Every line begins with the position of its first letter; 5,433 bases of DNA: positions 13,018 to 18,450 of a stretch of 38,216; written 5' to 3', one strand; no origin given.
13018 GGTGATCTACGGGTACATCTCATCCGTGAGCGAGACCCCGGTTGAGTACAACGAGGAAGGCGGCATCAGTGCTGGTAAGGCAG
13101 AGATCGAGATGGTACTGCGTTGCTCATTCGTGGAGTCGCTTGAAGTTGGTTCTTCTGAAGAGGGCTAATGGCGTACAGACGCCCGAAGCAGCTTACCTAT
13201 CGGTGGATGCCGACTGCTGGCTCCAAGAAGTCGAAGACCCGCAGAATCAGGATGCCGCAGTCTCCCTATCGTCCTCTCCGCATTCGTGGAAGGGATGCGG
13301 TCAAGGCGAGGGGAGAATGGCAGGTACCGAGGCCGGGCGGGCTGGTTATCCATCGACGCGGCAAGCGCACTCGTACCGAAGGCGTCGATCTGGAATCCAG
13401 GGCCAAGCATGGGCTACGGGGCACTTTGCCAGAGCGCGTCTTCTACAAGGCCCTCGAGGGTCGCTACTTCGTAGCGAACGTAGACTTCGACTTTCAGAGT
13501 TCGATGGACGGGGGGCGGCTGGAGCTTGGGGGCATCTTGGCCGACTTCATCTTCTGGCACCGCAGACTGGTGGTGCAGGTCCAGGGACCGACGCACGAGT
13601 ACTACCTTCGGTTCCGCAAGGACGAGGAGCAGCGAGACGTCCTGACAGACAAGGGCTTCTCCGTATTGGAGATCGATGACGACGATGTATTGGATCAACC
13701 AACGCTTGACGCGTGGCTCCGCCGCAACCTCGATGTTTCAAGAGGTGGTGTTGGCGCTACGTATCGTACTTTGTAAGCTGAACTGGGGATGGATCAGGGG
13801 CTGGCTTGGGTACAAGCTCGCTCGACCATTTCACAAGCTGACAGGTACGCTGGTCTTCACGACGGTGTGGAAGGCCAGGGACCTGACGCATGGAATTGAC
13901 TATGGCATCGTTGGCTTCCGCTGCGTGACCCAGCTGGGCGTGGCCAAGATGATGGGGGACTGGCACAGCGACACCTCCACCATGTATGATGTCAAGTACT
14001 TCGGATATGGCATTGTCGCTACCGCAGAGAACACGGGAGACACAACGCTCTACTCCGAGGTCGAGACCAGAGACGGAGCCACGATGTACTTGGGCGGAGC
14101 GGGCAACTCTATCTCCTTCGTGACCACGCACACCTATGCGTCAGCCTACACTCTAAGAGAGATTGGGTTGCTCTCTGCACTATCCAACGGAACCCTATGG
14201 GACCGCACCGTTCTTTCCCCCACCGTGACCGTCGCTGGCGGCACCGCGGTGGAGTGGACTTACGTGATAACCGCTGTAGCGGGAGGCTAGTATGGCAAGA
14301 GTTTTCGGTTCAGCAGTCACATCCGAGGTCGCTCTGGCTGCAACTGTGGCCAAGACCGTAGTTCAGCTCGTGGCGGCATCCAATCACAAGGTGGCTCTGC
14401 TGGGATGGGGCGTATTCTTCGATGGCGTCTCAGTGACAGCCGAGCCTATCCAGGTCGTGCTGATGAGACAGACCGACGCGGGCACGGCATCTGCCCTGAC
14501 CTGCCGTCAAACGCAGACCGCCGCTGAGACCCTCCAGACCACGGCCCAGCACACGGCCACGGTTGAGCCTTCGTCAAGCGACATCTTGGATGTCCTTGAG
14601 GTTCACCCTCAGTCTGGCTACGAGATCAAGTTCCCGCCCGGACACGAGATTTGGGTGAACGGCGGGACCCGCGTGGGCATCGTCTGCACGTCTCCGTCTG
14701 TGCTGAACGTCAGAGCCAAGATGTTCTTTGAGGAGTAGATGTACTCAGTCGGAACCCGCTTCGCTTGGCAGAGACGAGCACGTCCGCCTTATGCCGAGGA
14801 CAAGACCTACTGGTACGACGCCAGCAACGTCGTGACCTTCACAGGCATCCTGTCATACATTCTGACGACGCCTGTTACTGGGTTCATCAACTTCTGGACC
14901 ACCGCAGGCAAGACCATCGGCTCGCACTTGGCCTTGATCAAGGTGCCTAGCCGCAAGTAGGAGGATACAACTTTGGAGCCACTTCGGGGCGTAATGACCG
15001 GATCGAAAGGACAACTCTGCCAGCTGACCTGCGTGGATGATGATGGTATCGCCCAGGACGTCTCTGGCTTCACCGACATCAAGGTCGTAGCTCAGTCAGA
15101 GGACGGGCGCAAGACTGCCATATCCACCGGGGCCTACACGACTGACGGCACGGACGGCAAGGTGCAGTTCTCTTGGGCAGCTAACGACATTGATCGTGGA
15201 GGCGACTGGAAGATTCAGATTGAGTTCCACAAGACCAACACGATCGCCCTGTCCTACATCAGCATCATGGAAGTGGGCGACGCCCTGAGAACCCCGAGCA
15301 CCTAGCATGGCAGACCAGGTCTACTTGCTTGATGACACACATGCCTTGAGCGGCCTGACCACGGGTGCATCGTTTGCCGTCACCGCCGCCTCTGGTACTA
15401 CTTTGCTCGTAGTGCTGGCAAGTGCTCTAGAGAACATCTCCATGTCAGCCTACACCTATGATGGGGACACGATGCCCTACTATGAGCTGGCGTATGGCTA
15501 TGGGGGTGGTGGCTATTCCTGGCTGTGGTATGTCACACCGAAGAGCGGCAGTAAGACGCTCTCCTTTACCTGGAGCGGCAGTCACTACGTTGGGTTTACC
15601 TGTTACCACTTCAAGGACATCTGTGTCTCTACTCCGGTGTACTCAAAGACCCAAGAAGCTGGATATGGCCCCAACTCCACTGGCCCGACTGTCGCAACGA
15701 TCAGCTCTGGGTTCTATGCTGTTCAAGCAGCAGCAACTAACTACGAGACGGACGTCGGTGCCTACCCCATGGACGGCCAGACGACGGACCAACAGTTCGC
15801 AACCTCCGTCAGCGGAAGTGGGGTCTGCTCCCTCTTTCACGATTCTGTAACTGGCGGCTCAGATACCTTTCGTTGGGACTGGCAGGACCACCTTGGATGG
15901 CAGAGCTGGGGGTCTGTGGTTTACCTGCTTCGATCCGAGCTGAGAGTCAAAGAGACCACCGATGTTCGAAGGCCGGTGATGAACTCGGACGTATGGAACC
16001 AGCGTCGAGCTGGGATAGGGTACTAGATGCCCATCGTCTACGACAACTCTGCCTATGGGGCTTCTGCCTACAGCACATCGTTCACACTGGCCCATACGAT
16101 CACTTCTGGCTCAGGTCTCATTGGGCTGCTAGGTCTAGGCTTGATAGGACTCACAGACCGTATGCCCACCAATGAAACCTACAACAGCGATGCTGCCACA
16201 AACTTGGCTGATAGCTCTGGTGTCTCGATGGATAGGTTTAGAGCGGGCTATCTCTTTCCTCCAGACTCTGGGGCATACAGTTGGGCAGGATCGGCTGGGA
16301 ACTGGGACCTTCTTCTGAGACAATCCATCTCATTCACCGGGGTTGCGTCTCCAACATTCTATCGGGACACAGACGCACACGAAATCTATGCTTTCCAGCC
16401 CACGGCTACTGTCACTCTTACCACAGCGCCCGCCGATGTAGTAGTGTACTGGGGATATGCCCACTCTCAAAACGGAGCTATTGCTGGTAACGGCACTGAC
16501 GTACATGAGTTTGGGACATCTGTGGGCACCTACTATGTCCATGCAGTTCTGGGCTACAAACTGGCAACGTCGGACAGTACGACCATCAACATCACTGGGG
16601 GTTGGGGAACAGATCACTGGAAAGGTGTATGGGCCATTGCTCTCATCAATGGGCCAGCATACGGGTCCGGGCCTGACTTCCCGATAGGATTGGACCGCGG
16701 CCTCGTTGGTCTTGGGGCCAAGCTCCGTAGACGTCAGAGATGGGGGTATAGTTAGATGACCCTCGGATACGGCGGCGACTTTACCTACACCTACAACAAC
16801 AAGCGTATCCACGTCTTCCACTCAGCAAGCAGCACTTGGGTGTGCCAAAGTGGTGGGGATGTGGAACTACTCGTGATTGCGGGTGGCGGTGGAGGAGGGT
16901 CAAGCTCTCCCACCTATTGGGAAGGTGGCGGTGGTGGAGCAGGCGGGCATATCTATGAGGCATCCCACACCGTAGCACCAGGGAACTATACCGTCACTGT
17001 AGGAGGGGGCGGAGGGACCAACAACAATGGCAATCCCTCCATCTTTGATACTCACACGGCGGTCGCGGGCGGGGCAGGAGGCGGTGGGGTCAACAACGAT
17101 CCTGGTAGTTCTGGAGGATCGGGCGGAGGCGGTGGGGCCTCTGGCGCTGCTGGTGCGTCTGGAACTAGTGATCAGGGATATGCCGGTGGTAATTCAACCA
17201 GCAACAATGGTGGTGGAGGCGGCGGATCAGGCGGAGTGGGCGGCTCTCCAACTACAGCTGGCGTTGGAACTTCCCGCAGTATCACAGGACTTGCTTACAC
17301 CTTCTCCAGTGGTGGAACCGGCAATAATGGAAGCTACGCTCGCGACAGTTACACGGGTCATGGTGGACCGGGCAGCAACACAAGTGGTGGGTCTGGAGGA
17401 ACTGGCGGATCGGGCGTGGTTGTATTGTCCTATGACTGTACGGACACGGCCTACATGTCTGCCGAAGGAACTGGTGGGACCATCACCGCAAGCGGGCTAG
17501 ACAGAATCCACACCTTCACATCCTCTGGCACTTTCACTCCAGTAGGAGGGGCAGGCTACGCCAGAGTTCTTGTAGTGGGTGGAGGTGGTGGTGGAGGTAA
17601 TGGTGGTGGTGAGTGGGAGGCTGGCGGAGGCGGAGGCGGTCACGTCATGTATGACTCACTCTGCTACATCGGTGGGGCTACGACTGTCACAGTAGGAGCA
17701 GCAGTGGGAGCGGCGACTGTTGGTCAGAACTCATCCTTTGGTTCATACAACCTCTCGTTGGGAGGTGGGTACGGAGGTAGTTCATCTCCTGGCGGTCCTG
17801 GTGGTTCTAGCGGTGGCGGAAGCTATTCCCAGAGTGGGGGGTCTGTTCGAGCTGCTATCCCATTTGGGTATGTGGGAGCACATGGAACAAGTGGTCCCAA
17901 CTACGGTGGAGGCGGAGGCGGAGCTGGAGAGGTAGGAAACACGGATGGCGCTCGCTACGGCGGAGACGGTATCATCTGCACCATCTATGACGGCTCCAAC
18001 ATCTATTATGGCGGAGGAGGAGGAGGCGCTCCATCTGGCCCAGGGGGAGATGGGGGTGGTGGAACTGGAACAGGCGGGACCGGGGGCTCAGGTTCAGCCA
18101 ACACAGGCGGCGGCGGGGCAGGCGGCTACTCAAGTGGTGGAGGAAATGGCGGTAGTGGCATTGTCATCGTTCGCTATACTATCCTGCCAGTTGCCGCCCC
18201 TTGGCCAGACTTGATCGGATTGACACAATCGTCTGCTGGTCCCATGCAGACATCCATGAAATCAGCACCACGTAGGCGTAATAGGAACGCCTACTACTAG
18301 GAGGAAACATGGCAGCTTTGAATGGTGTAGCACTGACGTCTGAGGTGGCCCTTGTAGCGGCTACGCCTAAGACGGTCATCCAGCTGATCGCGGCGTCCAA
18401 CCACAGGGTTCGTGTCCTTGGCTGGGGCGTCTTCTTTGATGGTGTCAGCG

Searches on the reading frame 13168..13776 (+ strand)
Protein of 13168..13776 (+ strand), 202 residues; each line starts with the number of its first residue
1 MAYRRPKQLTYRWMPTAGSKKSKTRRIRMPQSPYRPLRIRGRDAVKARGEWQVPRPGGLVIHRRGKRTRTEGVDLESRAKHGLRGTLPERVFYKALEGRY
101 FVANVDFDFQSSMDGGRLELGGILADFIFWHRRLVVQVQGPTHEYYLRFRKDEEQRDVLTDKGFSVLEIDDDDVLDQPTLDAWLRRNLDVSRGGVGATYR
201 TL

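Call 37: search_protein_families(library=pfam, proteins=[window:13168-13776:+], max_evalue=0.001)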
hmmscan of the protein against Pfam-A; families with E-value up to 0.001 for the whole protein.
window:13168-13776:+ (202 aa): 1 family
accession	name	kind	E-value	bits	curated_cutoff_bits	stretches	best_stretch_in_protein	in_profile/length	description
PF04480.18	DUF559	-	7e-06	26.3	20.6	1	119-178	40-97/109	Protein of unknown function (DUF559)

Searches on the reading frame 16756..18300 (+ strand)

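Call 37: search_protein_families(library=pfam, proteins=[window:16756-18300:+], max_evalue=0.001)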
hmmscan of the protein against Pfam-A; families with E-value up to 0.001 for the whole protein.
window:16756-18300:+ (514 aa): 1 family
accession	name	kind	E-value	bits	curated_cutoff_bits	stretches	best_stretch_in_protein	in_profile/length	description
PF21722.4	Gly_rich_2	-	2e-28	100.4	24.3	2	255-474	1-225/226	Glycine-rich domain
